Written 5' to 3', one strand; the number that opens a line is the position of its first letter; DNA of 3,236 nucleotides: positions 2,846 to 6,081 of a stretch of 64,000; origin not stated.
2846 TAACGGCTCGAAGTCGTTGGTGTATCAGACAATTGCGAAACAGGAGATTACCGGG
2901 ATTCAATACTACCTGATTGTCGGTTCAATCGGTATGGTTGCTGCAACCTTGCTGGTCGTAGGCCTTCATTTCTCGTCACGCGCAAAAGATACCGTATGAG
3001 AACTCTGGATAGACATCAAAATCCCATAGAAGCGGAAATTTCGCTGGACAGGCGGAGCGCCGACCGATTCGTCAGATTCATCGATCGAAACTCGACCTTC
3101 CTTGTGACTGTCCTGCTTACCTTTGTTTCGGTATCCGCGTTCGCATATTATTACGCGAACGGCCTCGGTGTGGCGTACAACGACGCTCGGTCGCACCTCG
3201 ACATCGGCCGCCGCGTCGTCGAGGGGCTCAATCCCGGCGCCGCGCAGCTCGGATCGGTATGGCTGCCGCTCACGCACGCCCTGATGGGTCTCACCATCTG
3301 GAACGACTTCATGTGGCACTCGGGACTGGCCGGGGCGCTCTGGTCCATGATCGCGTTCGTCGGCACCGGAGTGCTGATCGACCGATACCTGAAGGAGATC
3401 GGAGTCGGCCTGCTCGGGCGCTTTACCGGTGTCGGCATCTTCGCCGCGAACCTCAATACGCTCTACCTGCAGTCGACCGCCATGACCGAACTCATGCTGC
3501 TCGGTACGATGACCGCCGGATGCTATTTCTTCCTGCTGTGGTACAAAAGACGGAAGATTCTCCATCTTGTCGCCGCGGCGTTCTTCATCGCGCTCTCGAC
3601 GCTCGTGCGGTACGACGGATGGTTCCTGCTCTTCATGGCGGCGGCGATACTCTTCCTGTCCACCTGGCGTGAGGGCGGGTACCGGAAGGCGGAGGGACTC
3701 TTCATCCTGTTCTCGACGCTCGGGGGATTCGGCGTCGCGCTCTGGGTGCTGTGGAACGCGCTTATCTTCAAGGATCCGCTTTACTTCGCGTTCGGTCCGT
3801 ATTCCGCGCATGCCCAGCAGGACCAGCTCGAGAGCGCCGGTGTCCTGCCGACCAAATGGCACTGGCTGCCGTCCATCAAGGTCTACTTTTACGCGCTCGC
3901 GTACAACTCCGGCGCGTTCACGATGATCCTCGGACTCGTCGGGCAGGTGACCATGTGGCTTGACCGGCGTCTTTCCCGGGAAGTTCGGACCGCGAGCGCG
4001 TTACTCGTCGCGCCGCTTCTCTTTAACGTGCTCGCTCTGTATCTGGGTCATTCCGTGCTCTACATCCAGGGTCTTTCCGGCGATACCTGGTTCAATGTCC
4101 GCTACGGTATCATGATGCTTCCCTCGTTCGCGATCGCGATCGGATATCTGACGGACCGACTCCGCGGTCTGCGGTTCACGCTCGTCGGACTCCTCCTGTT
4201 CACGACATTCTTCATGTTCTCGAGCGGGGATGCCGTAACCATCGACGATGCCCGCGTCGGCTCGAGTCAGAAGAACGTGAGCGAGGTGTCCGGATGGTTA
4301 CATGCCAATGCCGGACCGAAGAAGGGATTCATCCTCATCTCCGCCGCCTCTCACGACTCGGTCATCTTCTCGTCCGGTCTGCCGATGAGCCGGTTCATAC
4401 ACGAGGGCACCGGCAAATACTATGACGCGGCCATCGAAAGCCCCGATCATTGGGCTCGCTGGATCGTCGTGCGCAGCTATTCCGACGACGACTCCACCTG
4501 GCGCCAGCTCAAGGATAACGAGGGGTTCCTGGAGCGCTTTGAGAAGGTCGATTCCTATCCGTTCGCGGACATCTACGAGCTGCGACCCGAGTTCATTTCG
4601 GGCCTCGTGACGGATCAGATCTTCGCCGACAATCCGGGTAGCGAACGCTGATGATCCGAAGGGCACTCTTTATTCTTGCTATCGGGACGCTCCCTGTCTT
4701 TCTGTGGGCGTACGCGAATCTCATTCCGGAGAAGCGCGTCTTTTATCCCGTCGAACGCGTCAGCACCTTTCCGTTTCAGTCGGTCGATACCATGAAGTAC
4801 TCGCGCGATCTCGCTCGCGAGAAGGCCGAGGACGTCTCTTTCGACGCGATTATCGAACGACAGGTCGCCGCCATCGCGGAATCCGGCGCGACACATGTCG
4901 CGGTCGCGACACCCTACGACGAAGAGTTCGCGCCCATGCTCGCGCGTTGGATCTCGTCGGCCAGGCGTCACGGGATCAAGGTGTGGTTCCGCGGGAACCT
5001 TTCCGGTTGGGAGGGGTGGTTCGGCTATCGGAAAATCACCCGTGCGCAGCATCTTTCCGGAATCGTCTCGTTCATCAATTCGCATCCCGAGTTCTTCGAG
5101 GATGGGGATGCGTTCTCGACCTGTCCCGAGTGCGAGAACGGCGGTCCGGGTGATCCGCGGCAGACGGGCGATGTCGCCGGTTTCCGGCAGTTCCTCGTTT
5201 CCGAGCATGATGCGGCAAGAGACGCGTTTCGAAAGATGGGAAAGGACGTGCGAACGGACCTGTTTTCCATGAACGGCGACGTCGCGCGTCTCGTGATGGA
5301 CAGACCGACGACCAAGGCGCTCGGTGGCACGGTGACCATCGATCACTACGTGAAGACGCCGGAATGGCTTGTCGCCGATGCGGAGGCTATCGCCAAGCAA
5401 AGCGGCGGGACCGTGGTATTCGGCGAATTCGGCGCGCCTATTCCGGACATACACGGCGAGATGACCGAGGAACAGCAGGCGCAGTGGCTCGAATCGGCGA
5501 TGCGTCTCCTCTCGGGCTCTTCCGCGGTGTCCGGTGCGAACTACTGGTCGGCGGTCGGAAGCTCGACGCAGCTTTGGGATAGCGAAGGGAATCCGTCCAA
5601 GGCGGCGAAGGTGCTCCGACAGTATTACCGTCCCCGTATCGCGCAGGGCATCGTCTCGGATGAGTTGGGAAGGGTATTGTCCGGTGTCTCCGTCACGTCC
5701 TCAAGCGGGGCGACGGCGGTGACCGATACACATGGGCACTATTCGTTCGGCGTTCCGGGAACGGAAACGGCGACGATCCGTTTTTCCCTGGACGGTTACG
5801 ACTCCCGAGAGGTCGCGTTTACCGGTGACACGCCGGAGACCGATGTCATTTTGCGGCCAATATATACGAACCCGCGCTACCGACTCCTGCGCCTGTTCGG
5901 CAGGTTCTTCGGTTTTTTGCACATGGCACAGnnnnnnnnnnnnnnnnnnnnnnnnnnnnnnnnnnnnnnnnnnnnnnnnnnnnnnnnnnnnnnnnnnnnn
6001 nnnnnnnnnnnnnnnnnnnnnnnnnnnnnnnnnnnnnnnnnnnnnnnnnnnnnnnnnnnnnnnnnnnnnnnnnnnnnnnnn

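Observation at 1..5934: Five-gene translationally coupled glycosylation operon with tandem GT-C (PMT/ArnT-like) transferases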

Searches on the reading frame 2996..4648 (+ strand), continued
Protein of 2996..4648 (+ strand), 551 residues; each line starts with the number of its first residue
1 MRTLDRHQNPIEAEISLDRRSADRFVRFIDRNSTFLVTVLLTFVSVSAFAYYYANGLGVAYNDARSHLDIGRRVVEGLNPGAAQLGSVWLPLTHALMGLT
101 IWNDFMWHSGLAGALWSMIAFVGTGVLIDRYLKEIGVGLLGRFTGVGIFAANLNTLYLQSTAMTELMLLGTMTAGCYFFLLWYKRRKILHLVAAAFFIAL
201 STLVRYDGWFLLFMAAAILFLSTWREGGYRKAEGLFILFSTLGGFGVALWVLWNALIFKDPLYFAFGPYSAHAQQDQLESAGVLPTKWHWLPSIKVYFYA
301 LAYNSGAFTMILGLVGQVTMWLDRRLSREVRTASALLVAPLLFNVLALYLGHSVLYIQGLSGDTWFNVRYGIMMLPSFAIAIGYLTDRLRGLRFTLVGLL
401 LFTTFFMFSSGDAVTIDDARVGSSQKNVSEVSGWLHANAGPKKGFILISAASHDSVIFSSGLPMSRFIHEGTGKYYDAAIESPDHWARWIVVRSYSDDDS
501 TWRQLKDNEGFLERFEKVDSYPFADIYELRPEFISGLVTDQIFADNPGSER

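Call 74: search_protein_families(library=pfam, proteins=[P0263, P0266, P0272, P0294, P0343, P0382, P0387, P0355, P0312, P0338], max_evalue=0.01)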
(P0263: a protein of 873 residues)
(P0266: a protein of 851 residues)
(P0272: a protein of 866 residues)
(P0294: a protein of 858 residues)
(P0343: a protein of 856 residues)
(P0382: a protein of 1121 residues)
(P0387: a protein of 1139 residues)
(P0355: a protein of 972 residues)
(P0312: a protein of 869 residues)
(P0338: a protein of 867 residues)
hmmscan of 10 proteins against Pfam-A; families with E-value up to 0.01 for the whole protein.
P0263 (873 aa): 2 families
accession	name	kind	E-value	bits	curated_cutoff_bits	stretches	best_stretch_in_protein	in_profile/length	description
PF00150.24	Cellulase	-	7.7e-12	45.7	23.5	1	546-841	4-268/272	Cellulase (glycosyl hydrolase family 5)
PF13231.12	PMT_2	-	3.5e-07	31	26.1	1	88-200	21-131/160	Dolichyl-phosphate-mannose-protein mannosyltransferase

P0266 (851 aa): 3 families
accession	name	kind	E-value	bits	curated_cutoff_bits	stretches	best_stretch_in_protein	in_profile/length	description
PF00150.24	Cellulase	-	1.2e-17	64.7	23.5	1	548-823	18-269/272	Cellulase (glycosyl hydrolase family 5)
PF13231.12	PMT_2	-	9.9e-08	32.8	26.1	1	84-227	20-160/160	Dolichyl-phosphate-mannose-protein mannosyltransferase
PF02836.23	Glyco_hydro_2_C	-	0.0037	16.9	21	0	663-826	114-246/302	Glycosyl hydrolases family 2, TIM barrel domain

P0272 (866 aa): 1 family
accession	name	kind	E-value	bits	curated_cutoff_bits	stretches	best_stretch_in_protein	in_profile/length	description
PF00150.24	Cellulase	-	3.6e-14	53.3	23.5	1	538-821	6-270/272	Cellulase (glycosyl hydrolase family 5)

P0294 (858 aa): 1 family
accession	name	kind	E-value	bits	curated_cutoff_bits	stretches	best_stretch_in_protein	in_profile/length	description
PF00150.24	Cellulase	-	3.2e-11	43.7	23.5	1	542-830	10-271/272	Cellulase (glycosyl hydrolase family 5)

P0343 (856 aa): 0 families

P0382 (1121 aa): 4 families
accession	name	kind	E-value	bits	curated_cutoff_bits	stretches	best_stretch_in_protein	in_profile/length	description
PF13641.12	Glyco_tranf_2_3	-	1.9e-26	94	27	1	150-378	1-230/230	Glycosyltransferase like family 2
PF13632.12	Glyco_trans_2_3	-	8.7e-25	88.1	27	1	236-430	1-192/198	Glycosyl transferase family group 2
PF00535.33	Glycos_transf_2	-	1.8e-08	35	23.3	1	154-286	2-131/168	Glycosyl transferase family 2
PF13506.12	Glyco_transf_21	-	0.0024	17.8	21.7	1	210-376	5-173/174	Glycosyl transferase family 21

P0387 (1139 aa): 4 families
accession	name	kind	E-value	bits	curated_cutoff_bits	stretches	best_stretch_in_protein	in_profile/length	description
PF13641.12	Glyco_tranf_2_3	-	1.2e-22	81.5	27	1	169-397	1-230/230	Glycosyltransferase like family 2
PF13632.12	Glyco_trans_2_3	-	5.2e-18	66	27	1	256-459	2-196/198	Glycosyl transferase family group 2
PF00535.33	Glycos_transf_2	-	1.9e-07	31.6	23.3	1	173-311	2-132/168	Glycosyl transferase family 2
PF20237.3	DUF6594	-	0.002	18.5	30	1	708-775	171-237/238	Family of unknown function (DUF6594)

P0355 (972 aa): 4 families
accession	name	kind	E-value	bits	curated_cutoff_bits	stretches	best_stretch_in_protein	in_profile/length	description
PF00535.33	Glycos_transf_2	-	7.1e-29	101.3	23.3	1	182-345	3-167/168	Glycosyl transferase family 2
PF04138.20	GtrA_DPMS_TM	-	9.6e-17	61.7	26.1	2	28-147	1-117/117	GtrA/DPMS, transmembrane domain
PF13231.12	PMT_2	-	2.5e-07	31.5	26.1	1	507-625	23-139/160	Dolichyl-phosphate-mannose-protein mannosyltransferase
PF13641.12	Glyco_tranf_2_3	-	2.8e-05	24.7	27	1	179-343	3-172/230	Glycosyltransferase like family 2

P0312 (869 aa): 4 families
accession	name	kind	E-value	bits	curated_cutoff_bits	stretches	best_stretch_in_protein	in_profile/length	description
PF00535.33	Glycos_transf_2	-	1.6e-27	96.9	23.3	1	42-171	1-128/168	Glycosyl transferase family 2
PF10111.15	Glyco_tranf_2_2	-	1.7e-08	34.7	27.3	1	42-147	1-112/276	Glycosyltransferase like family 2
PF13231.12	PMT_2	-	2e-08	35.1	26.1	1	446-581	21-152/160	Dolichyl-phosphate-mannose-protein mannosyltransferase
PF04188.19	Mannosyl_trans2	-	0.00033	20.5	22.4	1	453-535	119-199/443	Mannosyltransferase (PIG-V)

P0338 (867 aa): 1 family
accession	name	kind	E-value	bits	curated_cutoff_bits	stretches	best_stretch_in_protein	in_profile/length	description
PF13231.12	PMT_2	-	4.5e-06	27.4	26.1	1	365-483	21-141/160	Dolichyl-phosphate-mannose-protein mannosyltransferase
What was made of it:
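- The GtrA+GT2+B single-chain fusion implies monosaccharide-type donors in at least some relatives (call 74). B is fused to a donor-making GtrA+GT2 module (call 74).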

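Call 88: find_encoding_contigs(protein=P0242, flank=6000, max_places=2)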
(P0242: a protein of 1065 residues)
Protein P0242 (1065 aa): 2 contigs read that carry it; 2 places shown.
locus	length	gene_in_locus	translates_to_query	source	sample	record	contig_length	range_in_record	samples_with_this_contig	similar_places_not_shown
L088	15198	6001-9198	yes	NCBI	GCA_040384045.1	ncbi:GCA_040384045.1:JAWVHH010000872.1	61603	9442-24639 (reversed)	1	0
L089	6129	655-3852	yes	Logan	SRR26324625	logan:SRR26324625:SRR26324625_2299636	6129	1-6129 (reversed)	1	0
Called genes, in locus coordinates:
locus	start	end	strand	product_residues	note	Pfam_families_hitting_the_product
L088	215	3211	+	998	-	PF00535:Glycos_transf_2, PF13641:Glyco_tranf_2_3, PF13632:Glyco_trans_2_3, PF13439:Glyco_transf_4, PF13579:Glyco_trans_4_4 (weak), PF00534:Glycos_transf_1, PF20706:GT4-conflict, PF13692:Glyco_trans_1_4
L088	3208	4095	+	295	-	PF00535:Glycos_transf_2, PF13641:Glyco_tranf_2_3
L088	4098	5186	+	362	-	PF04230:PS_pyruv_trans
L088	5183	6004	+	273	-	PF01522:Polysacc_deac_1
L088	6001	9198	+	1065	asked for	-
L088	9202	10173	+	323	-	-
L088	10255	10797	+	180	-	-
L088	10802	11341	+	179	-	PF04203:Sortase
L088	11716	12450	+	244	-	PF03009:GDPD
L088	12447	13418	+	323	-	PF13354:Beta-lactamase2, PF00768:Peptidase_S11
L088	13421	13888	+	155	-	-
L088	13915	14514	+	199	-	PF00702:Hydrolase, PF13419:HAD_2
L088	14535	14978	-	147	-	PF09997:DUF2238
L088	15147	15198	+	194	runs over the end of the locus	-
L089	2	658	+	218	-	?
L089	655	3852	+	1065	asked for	-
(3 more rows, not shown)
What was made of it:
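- A+B in one chain (P0242), seen in two assemblies (call 88). A polysaccharide pyruvyl-transferase sits in one related cluster (call 88).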

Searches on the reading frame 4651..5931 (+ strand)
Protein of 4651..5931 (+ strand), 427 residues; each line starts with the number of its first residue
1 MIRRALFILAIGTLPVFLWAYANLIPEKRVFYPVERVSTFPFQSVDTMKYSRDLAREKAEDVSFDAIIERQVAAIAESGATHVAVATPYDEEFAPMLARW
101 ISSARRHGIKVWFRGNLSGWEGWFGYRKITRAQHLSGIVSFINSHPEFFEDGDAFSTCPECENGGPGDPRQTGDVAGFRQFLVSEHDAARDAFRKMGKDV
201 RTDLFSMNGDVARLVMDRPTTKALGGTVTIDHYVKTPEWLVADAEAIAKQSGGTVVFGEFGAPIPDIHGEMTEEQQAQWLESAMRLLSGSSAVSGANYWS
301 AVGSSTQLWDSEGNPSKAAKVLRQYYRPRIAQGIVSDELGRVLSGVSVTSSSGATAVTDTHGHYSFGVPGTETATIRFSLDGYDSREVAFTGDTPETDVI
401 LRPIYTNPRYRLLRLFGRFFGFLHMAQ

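Call 4: search_protein_families(library=pfam, proteins=[window:4651-5931:+], max_evalue=0.1)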
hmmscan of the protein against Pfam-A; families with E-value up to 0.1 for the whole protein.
window:4651-5931:+ (427 aa): 3 families
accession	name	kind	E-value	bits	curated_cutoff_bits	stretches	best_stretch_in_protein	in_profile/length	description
PF13620.12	CarboxypepD_reg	-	6.8e-08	33.2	32.3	1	332-393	3-70/82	Carboxypeptidase regulatory-like domain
PF13715.12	CarbopepD_reg_2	-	6.3e-06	26.6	32.2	1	332-395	2-67/88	CarboxypepD_reg-like domain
PF14749.11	Acyl-CoA_ox_N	-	0.039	14.9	25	0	264-285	95-116/120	Acyl-coenzyme A oxidase N-terminal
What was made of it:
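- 4651..5934 (+): ORF5: 427-aa protein with an N-terminal membrane anchor or signal (aa 4-26), a conserved catalytic-looking domain of about 290 aa (probable clan GH-A-type glycoside hydrolase), and a CarboxypepD_reg beta-sandwich (aa 332-393). CarboxypepD_reg at 33.2 bits against a cutoff of 32.3 (call 4).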

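Call 5: search_protein_families(library=ncbifam, proteins=[window:4651-5931:+], max_evalue=0.1)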
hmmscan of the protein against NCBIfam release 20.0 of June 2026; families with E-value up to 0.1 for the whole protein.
window:4651-5931:+ (427 aa): 1 family
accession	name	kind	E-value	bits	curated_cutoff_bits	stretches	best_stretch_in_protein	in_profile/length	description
TIGR04056.1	OMP_RagA_SusC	subfamily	2.8e-06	26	368.25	1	332-401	4-71/981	SusC/RagA family TonB-linked outer membrane protein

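Call 8: search_solved_structures(query=window:4651-5931:+, max_evalue=10)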
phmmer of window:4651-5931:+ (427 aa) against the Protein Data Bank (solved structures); distinct sequences matched with E-value up to 10: 5.
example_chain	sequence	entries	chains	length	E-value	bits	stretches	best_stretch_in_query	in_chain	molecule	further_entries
1nnw_A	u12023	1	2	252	0.13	14.3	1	249-288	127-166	hypothetical protein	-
9hfj_A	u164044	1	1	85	0.14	14.1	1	332-395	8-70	SusC homolog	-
5xrw_C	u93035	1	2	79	0.39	12.7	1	214-270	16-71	FliY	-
6wgz_B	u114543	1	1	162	0.84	11.6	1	78-134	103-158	Bcl-2-like 4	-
9eb7_A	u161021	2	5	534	0.95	11.4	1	225-313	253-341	Biotin carboxylase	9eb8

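Call 49: search_solved_structures(query=A3, max_evalue=10, show_alignments=3)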
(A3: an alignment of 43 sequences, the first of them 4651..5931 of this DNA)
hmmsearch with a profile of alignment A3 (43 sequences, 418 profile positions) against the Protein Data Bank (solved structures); distinct sequences matched with E-value up to 10: 5.
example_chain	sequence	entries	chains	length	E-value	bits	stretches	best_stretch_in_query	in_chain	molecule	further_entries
8aa4_A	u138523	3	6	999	0.0039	19.2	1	320-402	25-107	SusC homolog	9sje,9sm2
5xrw_C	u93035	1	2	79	0.026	16.5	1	211-274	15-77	FliY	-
4u3s_B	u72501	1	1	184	0.16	13.9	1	319-391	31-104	Cellulosomal scaffoldin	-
4wi0_B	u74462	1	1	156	0.16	13.9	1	320-391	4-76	Cellulosomal scaffoldin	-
4ovy_A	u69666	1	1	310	0.36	12.7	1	43-106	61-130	Haloacid dehalogenase domain protein hydrolase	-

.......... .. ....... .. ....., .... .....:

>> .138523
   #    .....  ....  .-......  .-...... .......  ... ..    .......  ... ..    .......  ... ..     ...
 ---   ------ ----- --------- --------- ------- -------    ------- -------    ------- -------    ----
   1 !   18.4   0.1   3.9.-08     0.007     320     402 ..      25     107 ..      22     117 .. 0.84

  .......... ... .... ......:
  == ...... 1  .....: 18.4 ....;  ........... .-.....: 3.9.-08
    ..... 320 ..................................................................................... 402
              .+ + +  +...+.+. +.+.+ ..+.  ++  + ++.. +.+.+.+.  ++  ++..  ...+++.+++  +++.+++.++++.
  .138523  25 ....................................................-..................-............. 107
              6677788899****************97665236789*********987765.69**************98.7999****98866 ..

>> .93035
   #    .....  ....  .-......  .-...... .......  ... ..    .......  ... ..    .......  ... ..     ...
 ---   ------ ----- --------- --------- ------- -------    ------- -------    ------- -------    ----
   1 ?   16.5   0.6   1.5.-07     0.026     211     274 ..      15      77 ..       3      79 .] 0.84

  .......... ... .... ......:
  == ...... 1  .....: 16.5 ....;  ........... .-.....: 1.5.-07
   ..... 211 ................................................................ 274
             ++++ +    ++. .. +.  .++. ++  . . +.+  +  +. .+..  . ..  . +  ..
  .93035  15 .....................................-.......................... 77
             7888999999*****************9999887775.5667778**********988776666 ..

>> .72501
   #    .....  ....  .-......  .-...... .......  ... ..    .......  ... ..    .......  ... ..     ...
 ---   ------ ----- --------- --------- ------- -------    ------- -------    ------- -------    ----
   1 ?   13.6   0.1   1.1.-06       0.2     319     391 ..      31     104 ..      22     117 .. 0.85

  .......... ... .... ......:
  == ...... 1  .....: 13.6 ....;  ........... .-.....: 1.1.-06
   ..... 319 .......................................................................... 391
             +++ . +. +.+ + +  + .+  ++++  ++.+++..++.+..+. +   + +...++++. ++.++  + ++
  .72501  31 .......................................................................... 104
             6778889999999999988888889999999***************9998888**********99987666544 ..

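Call 50: search_protein_families(library=pfam, alignment_id=A3, max_evalue=1)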
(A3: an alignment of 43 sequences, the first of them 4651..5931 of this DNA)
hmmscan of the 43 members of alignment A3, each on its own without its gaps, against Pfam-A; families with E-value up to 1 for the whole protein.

A. member 1, window:4651-5931:+ (427 aa): 4 families
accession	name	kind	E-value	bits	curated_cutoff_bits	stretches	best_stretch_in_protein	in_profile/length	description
PF13620.12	CarboxypepD_reg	-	6.8e-08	33.2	32.3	1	332-393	3-70/82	Carboxypeptidase regulatory-like domain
PF13715.12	CarbopepD_reg_2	-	6.3e-06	26.6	32.2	1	332-395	2-67/88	CarboxypepD_reg-like domain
PF14749.11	Acyl-CoA_ox_N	-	0.039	14.9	25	1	264-285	95-116/120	Acyl-coenzyme A oxidase N-terminal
PF02369.22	Big_1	-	0.16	12.5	34.9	1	332-376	22-74/93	Bacterial Ig-like domain (group 1)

B. families by the number of members that match (of 43 scanned): 32 families (the first 25 are shown)
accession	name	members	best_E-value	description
PF13620.12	CarboxypepD_reg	33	1.5e-10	Carboxypeptidase regulatory-like domain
PF13715.12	CarbopepD_reg_2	24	1e-09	CarboxypepD_reg-like domain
PF15976.11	CooC_C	18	1.4e-07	CS1-pili formation C-terminal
PF16371.11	MetallophosN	9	8.8e-06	N terminal of Calcineurin-like phosphoesterase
PF16373.10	DUF4985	5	0.02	Domain of unknown function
PF14749.11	Acyl-CoA_ox_N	3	0.022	Acyl-coenzyme A oxidase N-terminal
PF20598.4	DUF6795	2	0.018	Domain of unknown function (DUF6795)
PF11828.13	DUF3348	2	0.031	Protein of unknown function (DUF3348)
PF24065.1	REV3_N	2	0.039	DNA polymerase zeta catalytic subunit, N-terminal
PF02369.22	Big_1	2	0.075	Bacterial Ig-like domain (group 1)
PF04463.17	2-thiour_desulf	2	0.14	2-thiouracil desulfurase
PF13963.11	Transpos_assoc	2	0.16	Transposase-associated domain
PF15691.10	PPP1R32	1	0.0058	Protein phosphatase 1 regulatory subunit 32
PF14486.12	DUF4432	1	0.0063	Domain of unknown function (DUF4432)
PF11790.14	Glyco_hydro_cc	1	0.015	Glycosyl hydrolase catalytic core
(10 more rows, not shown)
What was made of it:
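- On Clan GH-A glycoside hydrolase (for example Glyco_hydro_cc PF11790, GH5, GH113), applied to ORF5: One of 43 members gives Glyco_hydro_cc at 0.015 (call 50).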
